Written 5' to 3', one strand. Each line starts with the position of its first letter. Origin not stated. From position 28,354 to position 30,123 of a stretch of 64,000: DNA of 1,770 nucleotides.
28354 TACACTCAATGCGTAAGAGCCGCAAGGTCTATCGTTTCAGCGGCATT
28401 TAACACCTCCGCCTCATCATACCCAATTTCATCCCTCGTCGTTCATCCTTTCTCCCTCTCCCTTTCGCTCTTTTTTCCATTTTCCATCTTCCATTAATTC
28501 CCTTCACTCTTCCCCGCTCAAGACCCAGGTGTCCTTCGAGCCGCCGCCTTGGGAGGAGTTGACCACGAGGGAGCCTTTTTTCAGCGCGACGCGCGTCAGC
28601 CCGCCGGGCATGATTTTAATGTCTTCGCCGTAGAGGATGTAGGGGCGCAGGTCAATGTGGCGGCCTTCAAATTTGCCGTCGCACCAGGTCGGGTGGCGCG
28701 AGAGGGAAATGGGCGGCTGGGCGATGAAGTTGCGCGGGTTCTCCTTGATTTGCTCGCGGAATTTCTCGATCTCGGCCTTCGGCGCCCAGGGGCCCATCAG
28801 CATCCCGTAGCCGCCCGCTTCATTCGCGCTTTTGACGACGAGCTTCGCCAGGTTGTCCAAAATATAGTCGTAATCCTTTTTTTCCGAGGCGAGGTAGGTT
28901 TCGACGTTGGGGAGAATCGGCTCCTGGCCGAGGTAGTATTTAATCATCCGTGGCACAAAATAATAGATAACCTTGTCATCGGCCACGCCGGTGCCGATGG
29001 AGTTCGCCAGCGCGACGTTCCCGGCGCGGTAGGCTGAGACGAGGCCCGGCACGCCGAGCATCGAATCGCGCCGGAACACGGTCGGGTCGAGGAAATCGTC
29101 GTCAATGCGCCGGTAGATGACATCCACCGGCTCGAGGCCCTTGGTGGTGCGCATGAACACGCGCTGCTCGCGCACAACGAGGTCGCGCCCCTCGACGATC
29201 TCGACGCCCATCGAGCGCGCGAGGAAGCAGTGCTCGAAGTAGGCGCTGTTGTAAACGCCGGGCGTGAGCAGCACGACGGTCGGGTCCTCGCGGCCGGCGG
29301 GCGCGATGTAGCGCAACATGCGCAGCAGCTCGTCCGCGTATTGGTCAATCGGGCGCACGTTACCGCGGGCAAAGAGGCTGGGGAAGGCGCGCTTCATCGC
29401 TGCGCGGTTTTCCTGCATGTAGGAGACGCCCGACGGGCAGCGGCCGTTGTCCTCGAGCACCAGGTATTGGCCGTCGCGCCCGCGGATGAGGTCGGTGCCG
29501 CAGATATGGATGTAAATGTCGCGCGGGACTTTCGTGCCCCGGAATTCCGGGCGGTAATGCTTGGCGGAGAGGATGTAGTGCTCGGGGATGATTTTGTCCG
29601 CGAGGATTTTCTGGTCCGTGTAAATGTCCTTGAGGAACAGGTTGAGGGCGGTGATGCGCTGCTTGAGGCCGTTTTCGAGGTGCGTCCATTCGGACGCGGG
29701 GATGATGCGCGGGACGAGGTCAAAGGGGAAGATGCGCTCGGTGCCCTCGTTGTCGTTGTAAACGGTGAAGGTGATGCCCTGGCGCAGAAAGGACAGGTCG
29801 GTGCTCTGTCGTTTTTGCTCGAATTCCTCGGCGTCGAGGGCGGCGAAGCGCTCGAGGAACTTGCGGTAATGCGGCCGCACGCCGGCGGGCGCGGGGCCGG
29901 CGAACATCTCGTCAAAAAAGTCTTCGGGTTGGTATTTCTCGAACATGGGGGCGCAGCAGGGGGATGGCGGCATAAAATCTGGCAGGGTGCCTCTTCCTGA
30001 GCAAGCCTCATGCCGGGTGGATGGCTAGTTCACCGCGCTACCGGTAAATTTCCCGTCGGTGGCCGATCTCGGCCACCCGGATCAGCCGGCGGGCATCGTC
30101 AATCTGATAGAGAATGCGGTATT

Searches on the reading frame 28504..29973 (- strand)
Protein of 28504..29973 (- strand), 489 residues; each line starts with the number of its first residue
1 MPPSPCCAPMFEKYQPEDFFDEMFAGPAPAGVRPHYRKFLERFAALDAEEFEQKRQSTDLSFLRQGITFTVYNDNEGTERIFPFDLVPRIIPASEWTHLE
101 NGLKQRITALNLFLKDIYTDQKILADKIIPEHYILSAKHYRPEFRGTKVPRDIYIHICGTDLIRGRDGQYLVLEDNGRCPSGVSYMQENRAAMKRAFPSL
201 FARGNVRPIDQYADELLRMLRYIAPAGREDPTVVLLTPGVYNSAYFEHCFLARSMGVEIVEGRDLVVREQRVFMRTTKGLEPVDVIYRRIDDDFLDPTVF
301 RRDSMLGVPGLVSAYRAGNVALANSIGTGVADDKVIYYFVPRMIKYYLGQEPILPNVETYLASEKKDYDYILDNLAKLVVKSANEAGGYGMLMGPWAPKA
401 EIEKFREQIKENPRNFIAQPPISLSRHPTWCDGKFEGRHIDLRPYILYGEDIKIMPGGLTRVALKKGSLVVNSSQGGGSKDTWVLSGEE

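Call 41: search_protein_families(library=pfam, proteins=[window:28504-29973:-], max_evalue=0.00001)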
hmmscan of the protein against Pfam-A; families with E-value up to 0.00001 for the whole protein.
window:28504-29973:- (489 aa): 2 families
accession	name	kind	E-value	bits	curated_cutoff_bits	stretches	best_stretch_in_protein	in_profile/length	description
PF14403.11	CP_ATPgrasp_2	-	4.9e-167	556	32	1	88-463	1-374/374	Circularly permuted ATP-grasp type 2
PF04174.18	CP_ATPgrasp_1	-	1.8e-147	491.1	23.1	1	88-419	1-332/332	A circularly permuted ATPgrasp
